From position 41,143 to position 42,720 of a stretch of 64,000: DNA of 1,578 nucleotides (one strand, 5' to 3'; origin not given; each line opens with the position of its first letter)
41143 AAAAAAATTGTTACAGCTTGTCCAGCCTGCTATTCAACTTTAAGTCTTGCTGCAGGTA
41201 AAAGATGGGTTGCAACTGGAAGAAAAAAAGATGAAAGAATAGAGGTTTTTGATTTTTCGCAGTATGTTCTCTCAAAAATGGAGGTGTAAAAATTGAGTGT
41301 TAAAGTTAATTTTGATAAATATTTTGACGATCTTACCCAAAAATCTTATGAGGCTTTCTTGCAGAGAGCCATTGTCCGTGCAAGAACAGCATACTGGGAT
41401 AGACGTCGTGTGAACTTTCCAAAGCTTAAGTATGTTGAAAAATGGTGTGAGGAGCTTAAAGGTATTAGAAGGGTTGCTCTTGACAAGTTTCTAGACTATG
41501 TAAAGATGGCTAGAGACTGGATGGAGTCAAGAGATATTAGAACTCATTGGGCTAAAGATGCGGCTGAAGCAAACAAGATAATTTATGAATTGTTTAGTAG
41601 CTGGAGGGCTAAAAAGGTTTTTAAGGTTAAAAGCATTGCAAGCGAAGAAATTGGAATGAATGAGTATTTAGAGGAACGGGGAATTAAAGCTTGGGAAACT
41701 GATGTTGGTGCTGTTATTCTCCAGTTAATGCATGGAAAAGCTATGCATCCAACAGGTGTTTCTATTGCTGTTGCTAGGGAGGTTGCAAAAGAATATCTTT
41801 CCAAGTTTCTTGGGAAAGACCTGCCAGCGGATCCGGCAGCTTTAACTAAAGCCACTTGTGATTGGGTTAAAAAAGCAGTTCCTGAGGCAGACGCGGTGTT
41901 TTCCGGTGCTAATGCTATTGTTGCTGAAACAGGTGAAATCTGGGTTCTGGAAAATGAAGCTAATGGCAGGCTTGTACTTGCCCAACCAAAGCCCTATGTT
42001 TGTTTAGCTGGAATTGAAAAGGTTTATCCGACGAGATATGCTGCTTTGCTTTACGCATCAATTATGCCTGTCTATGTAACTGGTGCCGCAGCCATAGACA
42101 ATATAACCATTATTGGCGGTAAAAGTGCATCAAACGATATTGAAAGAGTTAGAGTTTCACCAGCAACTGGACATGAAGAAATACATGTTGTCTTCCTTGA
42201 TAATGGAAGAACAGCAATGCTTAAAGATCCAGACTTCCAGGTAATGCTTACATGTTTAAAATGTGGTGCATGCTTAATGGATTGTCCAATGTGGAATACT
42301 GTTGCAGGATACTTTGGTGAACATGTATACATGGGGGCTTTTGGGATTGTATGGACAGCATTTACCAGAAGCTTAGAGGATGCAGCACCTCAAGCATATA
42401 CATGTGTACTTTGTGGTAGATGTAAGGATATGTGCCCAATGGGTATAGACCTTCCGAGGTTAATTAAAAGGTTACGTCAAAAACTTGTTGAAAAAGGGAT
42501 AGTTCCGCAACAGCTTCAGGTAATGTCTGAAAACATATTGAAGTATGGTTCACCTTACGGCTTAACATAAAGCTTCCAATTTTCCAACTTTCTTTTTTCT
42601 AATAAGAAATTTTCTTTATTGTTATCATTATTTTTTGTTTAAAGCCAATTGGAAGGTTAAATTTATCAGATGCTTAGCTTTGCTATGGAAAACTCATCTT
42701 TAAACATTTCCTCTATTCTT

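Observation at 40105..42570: GcvH-like lipoyl carrier translationally coupled to LutA-like (CCG) and LutB-like (LUD + 2x[4Fe-4S]) proteins, without LutC or gcvT/gcvP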

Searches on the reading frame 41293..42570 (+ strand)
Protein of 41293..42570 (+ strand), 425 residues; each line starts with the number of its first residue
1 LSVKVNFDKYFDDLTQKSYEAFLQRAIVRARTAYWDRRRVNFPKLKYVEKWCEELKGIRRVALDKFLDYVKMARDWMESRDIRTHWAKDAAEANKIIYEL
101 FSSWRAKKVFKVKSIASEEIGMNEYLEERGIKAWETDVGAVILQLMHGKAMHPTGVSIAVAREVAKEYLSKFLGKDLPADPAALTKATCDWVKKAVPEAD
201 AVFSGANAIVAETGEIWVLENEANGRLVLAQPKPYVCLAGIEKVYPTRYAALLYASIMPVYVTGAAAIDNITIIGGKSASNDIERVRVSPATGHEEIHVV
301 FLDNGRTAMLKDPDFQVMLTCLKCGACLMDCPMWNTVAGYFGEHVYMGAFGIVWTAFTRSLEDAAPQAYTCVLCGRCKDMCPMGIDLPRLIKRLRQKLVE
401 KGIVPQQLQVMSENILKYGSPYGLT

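Call 3: search_protein_families(library=pfam, proteins=[window:41293-42570:+], max_evalue=0.01)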
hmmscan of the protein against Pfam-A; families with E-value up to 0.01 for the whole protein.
window:41293-42570:+ (425 aa): 13 families
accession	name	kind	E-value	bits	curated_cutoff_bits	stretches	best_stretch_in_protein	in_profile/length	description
PF02589.21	LUD_dom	-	2.9e-27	96.1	22.6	1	74-302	5-189/189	LUD domain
PF13183.11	Fer4_8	-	3.5e-12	47.1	27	1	319-385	3-68/68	4Fe-4S dicluster domain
PF13534.11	Fer4_17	-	9.4e-09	36.1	22.2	1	321-386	2-61/61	4Fe-4S dicluster domain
PF13187.11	Fer4_9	-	1.8e-07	31.5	27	1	321-384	2-50/52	4Fe-4S dicluster domain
PF13237.11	Fer4_10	-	2.5e-07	30.9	25.5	1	370-395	8-22/53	4Fe-4S dicluster domain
PF12838.12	Fer4_7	-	1.1e-05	26.2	27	1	320-385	1-52/52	4Fe-4S dicluster domain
PF14691.11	Fer4_20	-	0.00021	21.5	25.8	1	360-402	13-57/113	Dihydroprymidine dehydrogenase domain II, 4Fe-4S cluster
PF12797.12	Fer4_2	-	0.0012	19.1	24.5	0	320-332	9-21/22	4Fe-4S binding domain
PF25160.1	LdpA_Fe-S-bd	-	0.0012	19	27.6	0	367-384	24-41/49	LdpA Fe-S cluster-binding domain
PF12800.12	Fer4_4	-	0.002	18.7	24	0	320-334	3-17/17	4Fe-4S binding domain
PF00037.32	Fer4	-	0.0028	17.8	21.1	0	371-384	8-21/24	4Fe-4S binding domain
PF13484.11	Fer4_16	-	0.0037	18.5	30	0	321-383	2-65/66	4Fe-4S double cluster binding domain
PF14697.11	Fer4_21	-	0.0089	16.6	35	0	320-332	7-19/59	4Fe-4S dicluster domain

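Call 4: search_protein_families(library=ncbifam, proteins=[window:41293-42570:+], max_evalue=0.01)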
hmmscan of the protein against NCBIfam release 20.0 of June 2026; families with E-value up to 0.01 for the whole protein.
window:41293-42570:+ (425 aa): 32 families (the best 25 are shown)
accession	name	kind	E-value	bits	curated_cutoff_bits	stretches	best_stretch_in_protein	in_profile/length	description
TIGR00273.1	TIGR00273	equivalog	4.6e-84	282.8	444.8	1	22-407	5-381/432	LutB/LldF family L-lactate oxidation iron-sulfur protein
NF045670.1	quin_L_LdhH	equivalog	1.1e-81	275.1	800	1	13-416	5-400/706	L-lactate dehydrogenase (quinone) large subunit LdhH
NF004898.0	PRK06259.1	equivalog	8.3e-09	34.6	385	1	316-418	131-236/488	fumarate reductase (CoM/CoB) subunit TfrB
TIGR00384.1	dhsB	subfamily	2e-07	30.7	88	1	315-394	136-221/222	succinate dehydrogenase and fumarate reductase iron-sulfur protein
NF008369.0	PRK11168.1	equivalog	2.4e-07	30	278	1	319-404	11-93/401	anaerobic glycerol-3-phosphate dehydrogenase subunit C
NF004616.0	PRK05950.1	subfamily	7.3e-07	28.6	228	1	315-401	143-236/238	succinate dehydrogenase iron-sulfur subunit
TIGR03290.1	CoB_CoM_SS_C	equivalog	1.1e-06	28.7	160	1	320-419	3-96/144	CoB--CoM heterodisulfide reductase subunit C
NF009226.0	PRK12576.1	equivalog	2.4e-06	27.1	344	1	320-397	155-236/317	succinate dehydrogenase/fumarate reductase iron-sulfur subunit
NF045663.1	diclust_near_Sec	equivalog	3.8e-06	25.3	530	1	323-407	310-391/759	pyridine nucleotide-disulfide oxidoreductase/dicluster-binding protein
NF045711.1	sulf_resp_HmcF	equivalog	5.8e-06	25.4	750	1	355-412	106-161/457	sulfate respiration complex iron-sulfur protein HmcF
NF038196.1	ferrodoxin_EFR1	subfamily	8.9e-06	25.9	75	0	308-335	173-200/242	EFR1 family ferrodoxin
NF009227.0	PRK12577.1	equivalog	4.8e-05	22.2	349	1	318-402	151-242/330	succinate dehydrogenase/fumarate reductase iron-sulfur subunit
NF040763.1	FeFe_hydrog_A6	exception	6.4e-05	21.5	765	1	319-384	145-203/571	NADH-dependent [FeFe] hydrogenase, group A6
NF040864.1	HgcB_ferredoxin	equivalog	7.5e-05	22.5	99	0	298-333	28-58/93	mercury methylation ferredoxin HgcB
NF045724.1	ferredox_TmcB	equivalog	9e-05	21.2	735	1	360-410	89-140/430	electron transfer complex ferredoxin TmcB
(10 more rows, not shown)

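Call 18: find_homologous_proteins(query=window:41293-42570:+, max_evalue=1e-20)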
Query window:41293-42570:+ (425 aa): 193 proteins with E <= 1e-20 among 8000 candidates; the best 120 are listed.
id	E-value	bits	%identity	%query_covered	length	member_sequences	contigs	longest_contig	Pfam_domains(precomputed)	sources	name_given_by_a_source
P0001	4.0e-290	980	100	100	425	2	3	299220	PF02589.22,PF12838.13,PF13534.12,PF13237.12,PF13183.12,PF13187.12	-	-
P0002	6.9e-253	857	86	100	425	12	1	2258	PF02589.22,PF14691.12,PF12838.13,PF13534.12,PF13237.12,PF13183.12,PF13187.12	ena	-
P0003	9.4e-166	570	61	98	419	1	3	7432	PF02589.22,PF12838.13,PF13534.12,PF13237.12,PF13183.12,PF13187.12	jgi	jgi:L-lactate dehydrogenase complex protein LldG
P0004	1.2e-163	563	60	99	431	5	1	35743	PF02589.22,PF12838.13,PF13534.12,PF13237.12,PF13183.12,PF13187.12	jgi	-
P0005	1.6e-158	546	58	99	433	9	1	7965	PF02589.22,PF14691.12,PF12838.13,PF13534.12,PF13237.12,PF13183.12,PF13187.12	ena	-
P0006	1.7e-158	546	59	98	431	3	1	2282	PF02589.22,PF12838.13,PF13534.12,PF13237.12,PF13183.12,PF13187.12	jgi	-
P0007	4.1e-156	538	57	99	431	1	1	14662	PF02589.22,PF12838.13,PF13534.12,PF13237.12,PF13183.12,PF13187.12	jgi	-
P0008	5.8e-155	535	57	98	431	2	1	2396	PF02589.22,PF14691.12,PF12838.13,PF13534.12,PF13237.12,PF13183.12,PF13187.12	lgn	-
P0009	8.6e-155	534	57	98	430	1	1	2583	PF02589.22,PF14691.12,PF12838.13,PF13534.12,PF13237.12,PF13183.12,PF13187.12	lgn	-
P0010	1.2e-154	534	56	98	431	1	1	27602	PF02589.22,PF14691.12,PF12838.13,PF13534.12,PF13237.12,PF13183.12,PF13187.12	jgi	-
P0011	5.1e-152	525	55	99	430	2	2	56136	PF02589.22,PF12838.13,PF13534.12,PF13237.12,PF13183.12,PF13187.12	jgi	jgi:L-lactate dehydrogenase complex protein LldG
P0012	1.1e-151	524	55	99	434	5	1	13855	PF02589.22,PF12838.13,PF13534.12,PF13237.12,PF13183.12,PF13187.12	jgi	jgi:L-lactate dehydrogenase complex protein LldG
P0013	2.7e-151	523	54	99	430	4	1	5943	PF02589.22,PF14691.12,PF12838.13,PF13534.12,PF13237.12,PF13183.12,PF13187.12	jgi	-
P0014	6.6e-147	508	56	94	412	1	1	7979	PF02589.22,PF12838.13,PF13534.12,PF13237.12,PF13183.12,PF13187.12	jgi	jgi:L-lactate dehydrogenase complex protein LldG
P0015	2.4e-138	480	52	99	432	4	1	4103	PF02589.22,PF14691.12,PF12838.13,PF13534.12,PF13237.12,PF13183.12,PF13187.12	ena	-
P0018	2.8e-136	473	53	99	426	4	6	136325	PF02589.22,PF12838.13,PF13534.12,PF13237.12,PF13183.12,PF12800.13,PF13187.12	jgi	-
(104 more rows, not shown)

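Call 20: find_related_loci(query=A1, collection=genome_contigs, flank=8000)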
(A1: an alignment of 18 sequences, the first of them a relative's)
Query A1 (425 aa) in genome_contigs; peptide patterns used: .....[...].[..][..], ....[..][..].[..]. (x = any residue, [..] = any of these).
268 stretches matched a pattern; 157 encode a relative of the query (tblastn E <= 1e-3); the best 80 are kept; 80 distinct loci.
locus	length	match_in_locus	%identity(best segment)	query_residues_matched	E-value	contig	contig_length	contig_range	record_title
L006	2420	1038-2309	91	1-424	0e+0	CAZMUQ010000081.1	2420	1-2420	MAG TPA_asm: uncultured Candidatus Bathyarchaeia archaeon isolate binchicken_co184_348 genome assembly, contig: NODE_100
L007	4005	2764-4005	87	1-414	0e+0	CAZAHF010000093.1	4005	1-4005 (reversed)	MAG TPA_asm: uncultured Candidatus Bathyarchaeia archaeon isolate binchicken_co184_336 genome assembly, contig: NODE_495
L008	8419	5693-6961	52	5-423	8e-146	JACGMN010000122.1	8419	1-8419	MAG: Methanophagales archaeon isolate ANME-1-LC k127_2361563, whole genome shotgun sequence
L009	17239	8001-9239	53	7-422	5e-142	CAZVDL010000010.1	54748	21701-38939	MAG TPA_asm: uncultured Nitrososphaerota archaeon isolate SRP141552_co1_137 genome assembly, contig: NODE_180_length_547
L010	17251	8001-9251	49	3-422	1e-133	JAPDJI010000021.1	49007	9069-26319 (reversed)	MAG: Candidatus Methanomethylicia archaeon isolate S9B5_HD70 c_000000000245, whole genome shotgun sequence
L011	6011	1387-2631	46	6-422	5e-126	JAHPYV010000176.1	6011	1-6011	MAG: Promethearchaeati archaeon isolate LC30 NODE_4155_length_6011_cov_4.988751, whole genome shotgun sequence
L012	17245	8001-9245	46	6-422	2e-125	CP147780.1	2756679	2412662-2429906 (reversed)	MAG: Candidatus Atabeyarchaeum deiterrae isolate SRVP18_Atabeyarchaeia-2 chromosome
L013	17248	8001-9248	46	5-422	2e-124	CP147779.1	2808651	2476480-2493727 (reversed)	MAG: Promethearchaeati archaeon SRVP18_Atabeyarchaeia-1 chromosome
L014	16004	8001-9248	44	5-422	7e-119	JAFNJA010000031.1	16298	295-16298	MAG: Candidatus Brockarchaeota archaeon isolate JZ-2.bins.136 NODE_31_length_16298_cov_0.904459, whole genome shotgun se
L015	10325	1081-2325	45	5-422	5e-117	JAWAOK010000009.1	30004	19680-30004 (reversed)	MAG: Candidatus Nezhaarchaeales archaeon isolate SZTDM-1b_201709_bins_4 SZTDM-1b_201709_bins_4_scaffold_9, whole genome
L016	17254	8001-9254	38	10-423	3e-92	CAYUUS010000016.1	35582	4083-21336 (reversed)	MAG TPA_asm: uncultured Ignisphaera sp. isolate SRP104967_co1_57 genome assembly, contig: NODE_377_length_35582_cov_331.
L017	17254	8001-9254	37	7-424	2e-91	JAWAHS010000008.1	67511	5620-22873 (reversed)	MAG: Ignisphaera sp. isolate SRBZ-1_201808_bins_18 SRBZ-1_201808_bins_18_scaffold_8, whole genome shotgun sequence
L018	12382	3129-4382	38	7-424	5e-91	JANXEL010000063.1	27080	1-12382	MAG: Ignisphaera sp. isolate SKYB63 k141_376893, whole genome shotgun sequence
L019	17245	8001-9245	37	9-422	3e-90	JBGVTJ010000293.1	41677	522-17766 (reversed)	MAG: Thermodesulfobacteriota bacterium isolate S_237_B13 k127_305116, whole genome shotgun sequence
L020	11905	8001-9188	40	7-405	1e-89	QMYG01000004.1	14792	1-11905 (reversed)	MAG: Candidatus Bathyarchaeota archaeon isolate B24_G1 B24_Guay1_scaffold_01135, whole genome shotgun sequence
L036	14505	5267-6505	35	7-422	3e-84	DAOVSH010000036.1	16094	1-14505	MAG TPA_asm: Candidatus Cloacimonadota bacterium isolate CSMAG_1622 CSMAG_1622_k141_550955_length_16094_cov_38.2912, who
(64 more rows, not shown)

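Call 23: find_encoding_contigs(protein=P0004, flank=6000, max_places=2)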
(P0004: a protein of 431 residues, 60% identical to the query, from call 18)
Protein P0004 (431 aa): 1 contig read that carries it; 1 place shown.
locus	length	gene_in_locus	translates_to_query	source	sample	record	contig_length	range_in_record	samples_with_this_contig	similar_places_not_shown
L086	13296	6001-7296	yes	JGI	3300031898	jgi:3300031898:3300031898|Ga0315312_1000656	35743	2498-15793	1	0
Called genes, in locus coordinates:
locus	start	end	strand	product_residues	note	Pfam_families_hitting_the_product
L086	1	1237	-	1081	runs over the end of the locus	PF14417:MEDS, PF00989:PAS, PF08447:PAS_3, PF00989:PAS, PF08448:PAS_4, PF13426:PAS_9, PF00989:PAS, PF08448:PAS_4, +15 more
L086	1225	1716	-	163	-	-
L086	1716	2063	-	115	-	-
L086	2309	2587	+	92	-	PF03551:PadR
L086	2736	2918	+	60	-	-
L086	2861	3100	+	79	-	-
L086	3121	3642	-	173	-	PF02572:CobA_CobO_BtuR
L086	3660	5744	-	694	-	PF03477:ATP-cone, PF00317:Ribonuc_red_lgN, PF02867:Ribonuc_red_lgC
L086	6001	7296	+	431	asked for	PF02589:LUD_dom, PF13237:Fer4_10 (faint), PF13534:Fer4_17, PF12838:Fer4_7 (faint), PF13183:Fer4_8, PF13187:Fer4_9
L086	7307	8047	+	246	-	PF02754:CCG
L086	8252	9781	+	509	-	PF02771:Acyl-CoA_dh_N, PF02770:Acyl-CoA_dh_M, PF00441:Acyl-CoA_dh_1, PF08028:Acyl-CoA_dh_2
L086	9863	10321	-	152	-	-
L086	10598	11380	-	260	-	PF00378:ECH_1, PF16113:ECH_2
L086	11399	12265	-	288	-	PF01210:NAD_Gly3P_dh_N (faint), PF02737:3HCDH_N, PF00725:3HCDH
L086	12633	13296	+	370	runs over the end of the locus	PF09721:Exosortase_EpsH (faint)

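Call 24: find_encoding_contigs(protein=P0011, flank=6000, max_places=2)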
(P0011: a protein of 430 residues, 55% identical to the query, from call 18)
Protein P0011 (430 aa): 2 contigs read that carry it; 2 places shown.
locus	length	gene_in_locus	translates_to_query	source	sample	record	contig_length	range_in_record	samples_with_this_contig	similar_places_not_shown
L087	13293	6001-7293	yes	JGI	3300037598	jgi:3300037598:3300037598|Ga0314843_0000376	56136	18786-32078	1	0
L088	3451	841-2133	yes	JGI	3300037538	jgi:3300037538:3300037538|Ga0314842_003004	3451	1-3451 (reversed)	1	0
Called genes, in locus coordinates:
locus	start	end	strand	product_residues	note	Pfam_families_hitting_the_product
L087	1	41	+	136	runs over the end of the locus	-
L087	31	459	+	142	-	-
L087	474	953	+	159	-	-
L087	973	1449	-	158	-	-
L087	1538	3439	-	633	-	PF02934:GatB_N, PF02938:GAD, PF02637:GatB_Yqey, PF09424:YqeY (weak)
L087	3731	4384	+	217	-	PF00181:Ribosomal_L2_N, PF03947:Ribosomal_L2_C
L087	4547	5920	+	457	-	PF00390:malic, PF03949:Malic_M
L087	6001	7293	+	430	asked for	PF02589:LUD_dom, PF13237:Fer4_10 (faint), PF12838:Fer4_7 (faint), PF13183:Fer4_8, PF13187:Fer4_9 (weak), PF13534:Fer4_17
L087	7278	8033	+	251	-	PF02754:CCG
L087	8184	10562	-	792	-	PF13620:CarboxypepD_reg (weak), PF13715:CarbopepD_reg_2 (faint), PF17802:SpaA (faint), PF13620:CarboxypepD_reg (weak)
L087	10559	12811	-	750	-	PF02369:Big_1 (faint), PF17789:MG4 (faint), PF07495:Y_Y_Y (faint), PF13620:CarboxypepD_reg (weak)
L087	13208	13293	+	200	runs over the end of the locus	PF00535:Glycos_transf_2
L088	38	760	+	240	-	PF03949:Malic_M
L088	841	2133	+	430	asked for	PF02589:LUD_dom, PF13237:Fer4_10 (faint), PF12838:Fer4_7 (faint), PF13183:Fer4_8, PF13187:Fer4_9 (weak), PF13534:Fer4_17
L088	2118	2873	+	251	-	PF02754:CCG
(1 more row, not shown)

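Call 25: find_encoding_contigs(protein=P0010, flank=6000, max_places=2)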
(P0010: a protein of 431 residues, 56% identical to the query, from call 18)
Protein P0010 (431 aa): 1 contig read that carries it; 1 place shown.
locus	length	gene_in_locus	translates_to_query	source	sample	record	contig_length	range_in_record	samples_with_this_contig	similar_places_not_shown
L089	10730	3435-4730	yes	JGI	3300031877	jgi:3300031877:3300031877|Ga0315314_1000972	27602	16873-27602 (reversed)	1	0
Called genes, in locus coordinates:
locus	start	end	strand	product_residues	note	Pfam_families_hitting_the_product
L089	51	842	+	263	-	PF01975:SurE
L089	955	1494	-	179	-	PF11848:DUF3368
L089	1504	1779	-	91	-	-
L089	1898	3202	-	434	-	PF00291:PALP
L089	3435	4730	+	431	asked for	PF02589:LUD_dom, PF13237:Fer4_10 (faint), PF14691:Fer4_20 (faint), PF12838:Fer4_7 (weak), PF13183:Fer4_8, PF13187:Fer4_9, PF13534:Fer4_17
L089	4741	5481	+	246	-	PF02754:CCG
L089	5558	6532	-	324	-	-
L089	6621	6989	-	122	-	-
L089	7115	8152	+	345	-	PF01137:RTC, PF05189:RTC_insert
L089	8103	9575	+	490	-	PF10150:RNase_E_G, PF04167:DUF402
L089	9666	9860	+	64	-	-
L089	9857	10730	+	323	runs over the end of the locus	PF05569:Peptidase_M56, PF01435:Peptidase_M48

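Call 26: find_encoding_contigs(protein=P0018, flank=6000, max_places=2)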
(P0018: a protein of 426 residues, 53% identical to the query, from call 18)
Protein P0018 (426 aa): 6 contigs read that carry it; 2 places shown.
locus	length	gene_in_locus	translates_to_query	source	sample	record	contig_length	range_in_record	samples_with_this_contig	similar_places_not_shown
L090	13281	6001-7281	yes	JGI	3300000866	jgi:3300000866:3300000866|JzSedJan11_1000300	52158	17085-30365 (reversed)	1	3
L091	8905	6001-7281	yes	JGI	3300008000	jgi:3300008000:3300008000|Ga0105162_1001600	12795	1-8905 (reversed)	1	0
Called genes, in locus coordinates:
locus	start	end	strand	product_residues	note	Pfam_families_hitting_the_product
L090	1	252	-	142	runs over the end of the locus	PF02310:B12-binding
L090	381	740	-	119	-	-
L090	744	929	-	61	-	-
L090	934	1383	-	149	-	PF25917:BSH_RND (faint), PF25973:BSH_CzcB (faint), PF00364:Biotin_lipoyl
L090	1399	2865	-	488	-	PF00682:HMGL-like, PF02436:PYC_OADA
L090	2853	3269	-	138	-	-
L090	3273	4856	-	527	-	PF01039:Carboxyl_trans, PF03255:ACCA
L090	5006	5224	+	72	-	-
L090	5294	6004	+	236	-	PF02754:CCG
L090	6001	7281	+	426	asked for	PF02589:LUD_dom, PF13187:Fer4_9 (faint), PF13534:Fer4_17 (faint), PF12800:Fer4_4 (faint), PF12838:Fer4_7 (weak), PF13183:Fer4_8, PF13237:Fer4_10 (faint)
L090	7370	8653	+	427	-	PF00202:Aminotran_3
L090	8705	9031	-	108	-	-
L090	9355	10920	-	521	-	PF13085:Fer2_3, PF00111:Fer2 (weak), PF13183:Fer4_8, PF13237:Fer4_10 (weak), PF13187:Fer4_9 (weak), PF13484:Fer4_16 (weak), PF13534:Fer4_17 (weak), PF02754:CCG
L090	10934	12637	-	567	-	PF00890:FAD_binding_2, PF03486:HI0933_like (faint), PF07992:Pyr_redox_2 (faint), PF02910:Succ_DH_flav_C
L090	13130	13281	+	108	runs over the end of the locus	-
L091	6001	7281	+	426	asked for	PF02589:LUD_dom, PF13187:Fer4_9 (faint), PF13534:Fer4_17 (faint), PF12800:Fer4_4 (faint), PF12838:Fer4_7 (weak), PF13183:Fer4_8, PF13237:Fer4_10 (faint)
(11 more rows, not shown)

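Call 28: search_protein_families(library=pfam, proteins=[L007:556-1395:-, L007:1-552:-, L036:6567-7670:+, L015:2352-3272:+, L009:7039-7239:+, L016:9834-10877:-, L017:11013-12110:-, L016:12066-12956:+, L016:6282-6677:+, L016:6652-7047:+], max_evalue=0.001)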
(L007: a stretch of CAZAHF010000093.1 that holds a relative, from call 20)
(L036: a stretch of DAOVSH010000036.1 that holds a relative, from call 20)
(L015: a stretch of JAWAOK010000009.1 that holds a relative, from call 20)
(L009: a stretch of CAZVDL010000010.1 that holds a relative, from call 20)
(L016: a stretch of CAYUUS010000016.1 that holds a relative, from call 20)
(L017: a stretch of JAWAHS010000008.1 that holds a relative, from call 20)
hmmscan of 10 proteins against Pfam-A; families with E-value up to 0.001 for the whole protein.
L007:556-1395:- (279 aa): 0 families

L007:1-552:- (184 aa): 13 families
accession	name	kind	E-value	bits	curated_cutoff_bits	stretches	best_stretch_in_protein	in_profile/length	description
PF13183.11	Fer4_8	-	2.5e-11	44.4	27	1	22-103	3-68/68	4Fe-4S dicluster domain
PF13534.11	Fer4_17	-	1.2e-08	35.8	22.2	1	24-104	2-61/61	4Fe-4S dicluster domain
PF00037.32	Fer4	-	3.2e-07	30.3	21.1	0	20-36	4-20/24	4Fe-4S binding domain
PF12838.12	Fer4_7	-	4.4e-07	30.7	27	1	23-103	1-52/52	4Fe-4S dicluster domain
PF12797.12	Fer4_2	-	3.1e-06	27.2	24.5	0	18-36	4-22/22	4Fe-4S binding domain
PF13484.11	Fer4_16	-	1.3e-05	26.3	30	1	24-102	2-66/66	4Fe-4S double cluster binding domain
PF13237.11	Fer4_10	-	3.8e-05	23.9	25.5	1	21-99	6-52/53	4Fe-4S dicluster domain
PF13187.11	Fer4_9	-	6.3e-05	23.4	27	0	24-102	2-50/52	4Fe-4S dicluster domain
PF14697.11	Fer4_21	-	0.00012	22.6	35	0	15-36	32-53/59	4Fe-4S dicluster domain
PF25160.1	LdpA_Fe-S-bd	-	0.00013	22.1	27.6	0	9-38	14-42/49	LdpA Fe-S cluster-binding domain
PF12800.12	Fer4_4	-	0.00072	20.2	24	0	22-37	2-17/17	4Fe-4S binding domain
PF12798.12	Fer4_3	-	0.00081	20.5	27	0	89-102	1-14/15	4Fe-4S binding domain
PF12837.12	Fer4_6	-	0.0009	19.5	25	0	89-103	9-23/24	4Fe-4S binding domain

L036:6567-7670:+ (367 aa): 1 family
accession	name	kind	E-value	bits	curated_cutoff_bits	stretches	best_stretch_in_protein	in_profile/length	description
PF02615.19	Ldh_2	-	3.4e-120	401.6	38.8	1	15-355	1-333/333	Malate/L-lactate dehydrogenase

L015:2352-3272:+ (306 aa): 1 family
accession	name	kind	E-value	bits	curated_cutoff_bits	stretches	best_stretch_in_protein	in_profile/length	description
PF04909.20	Amidohydro_2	-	5e-36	125.4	26.4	1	12-304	1-287/289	Amidohydrolase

L009:7039-7239:+ (66 aa): 1 family
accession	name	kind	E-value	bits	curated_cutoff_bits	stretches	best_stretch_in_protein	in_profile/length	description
PF01402.27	RHH_1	-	5.1e-08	33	20.5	1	10-48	2-39/39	Ribbon-helix-helix protein, copG family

L016:9834-10877:- (347 aa): 3 families
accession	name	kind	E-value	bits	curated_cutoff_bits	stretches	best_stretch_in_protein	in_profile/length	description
PF21948.1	LplA-B_cat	-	1.9e-36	126.3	27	1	15-215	4-199/200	Lipoyl protein ligase A/B catalytic domain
PF10437.14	Lip_prot_lig_C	-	2.8e-06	27.6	24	1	266-341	10-85/85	Bacterial lipoate protein ligase C-terminus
PF03099.24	BPL_LplA_LipB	-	0.00051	20.4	21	0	54-164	11-133/133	Biotin/lipoate A/B protein ligase family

L017:11013-12110:- (365 aa): 1 family
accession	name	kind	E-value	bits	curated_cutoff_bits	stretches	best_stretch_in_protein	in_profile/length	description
PF04055.27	Radical_SAM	-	1.7e-12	48.3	29.5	1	42-218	4-164/166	Radical SAM superfamily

L016:12066-12956:+ (296 aa): 1 family
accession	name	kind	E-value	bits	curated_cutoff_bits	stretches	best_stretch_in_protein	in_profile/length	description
PF04055.27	Radical_SAM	-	8.8e-16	58.9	29.5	1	34-177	3-151/166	Radical SAM superfamily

L016:6282-6677:+ (131 aa): 1 family
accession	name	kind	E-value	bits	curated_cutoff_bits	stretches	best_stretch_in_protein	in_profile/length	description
PF01894.22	UPF0047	-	2.2e-14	54.1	27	1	23-73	1-52/117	Uncharacterised protein family UPF0047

L016:6652-7047:+ (131 aa): 1 family
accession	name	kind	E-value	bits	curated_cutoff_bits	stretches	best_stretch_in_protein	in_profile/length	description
PF01894.22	UPF0047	-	8.4e-14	52.2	27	1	24-126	5-115/117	Uncharacterised protein family UPF0047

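Call 53: search_solved_structures(query=window:41293-42570:+, max_evalue=0.001)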
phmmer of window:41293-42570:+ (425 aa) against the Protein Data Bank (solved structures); distinct sequences matched with E-value up to 0.001: 5.
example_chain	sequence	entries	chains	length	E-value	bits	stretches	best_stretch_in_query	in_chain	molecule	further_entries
7bkb_E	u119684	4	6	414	3.7e-05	26.2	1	320-401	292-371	Formate dehydrogenase, beta subunit (F420)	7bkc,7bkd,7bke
9ojn_A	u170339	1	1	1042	6.5e-05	25.4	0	368-423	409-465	Iron-sulfur-binding reductase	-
5odc_C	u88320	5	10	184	0.00015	24.2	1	316-420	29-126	Heterodisulfide reductase, subunit C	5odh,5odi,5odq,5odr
9sfi_E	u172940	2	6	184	0.0002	23.8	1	314-419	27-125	H(2)/formate:CoB-CoM heterodisulfide,ferredoxin reductase subunit C2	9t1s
9t1s_M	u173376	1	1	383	0.0008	21.8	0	321-398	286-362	formate dehydrogenase (coenzyme F420)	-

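Call 74: search_protein_families(library=ncbifam, proteins=[L016:9366-9800:+, L016:7983-9275:+], max_evalue=0.00001)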
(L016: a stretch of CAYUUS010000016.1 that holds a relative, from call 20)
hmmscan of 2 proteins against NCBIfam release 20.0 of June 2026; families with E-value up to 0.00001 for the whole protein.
L016:9366-9800:+ (144 aa): 4 families
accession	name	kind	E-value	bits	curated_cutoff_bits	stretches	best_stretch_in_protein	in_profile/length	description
NF002270.0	PRK01202.1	subfamily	3.4e-33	114.2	117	1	9-128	4-121/129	glycine cleavage system protein GcvH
TIGR00527.1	gcvH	equivalog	2.1e-23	82.8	115.85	1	18-127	10-119/129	glycine cleavage system protein GcvH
TIGR03077.1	not_gcvH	equivalog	4.6e-16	58.8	144.05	1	26-114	12-100/110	glycine cleavage protein H-like protein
NF045810.1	GcvH_rel_desulf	equivalog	8.8e-13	48.3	150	1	7-124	10-126/167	GcvH-related protein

L016:7983-9275:+ (430 aa): 5 families
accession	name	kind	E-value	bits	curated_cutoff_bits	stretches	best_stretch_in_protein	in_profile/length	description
NF045670.1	quin_L_LdhH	equivalog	4.4e-123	412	800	1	11-407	2-391/706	L-lactate dehydrogenase (quinone) large subunit LdhH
TIGR00273.1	TIGR00273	equivalog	1.8e-115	386.2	444.8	1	20-417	2-389/432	LutB/LldF family L-lactate oxidation iron-sulfur protein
NF045663.1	diclust_near_Sec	equivalog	1e-09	37.1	530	1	312-408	296-391/759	pyridine nucleotide-disulfide oxidoreductase/dicluster-binding protein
NF004898.0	PRK06259.1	equivalog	2.3e-07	29.8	385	1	317-418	131-235/488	fumarate reductase (CoM/CoB) subunit TfrB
TIGR03290.1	CoB_CoM_SS_C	equivalog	7.9e-06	25.9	160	0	321-419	3-95/144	CoB--CoM heterodisulfide reductase subunit C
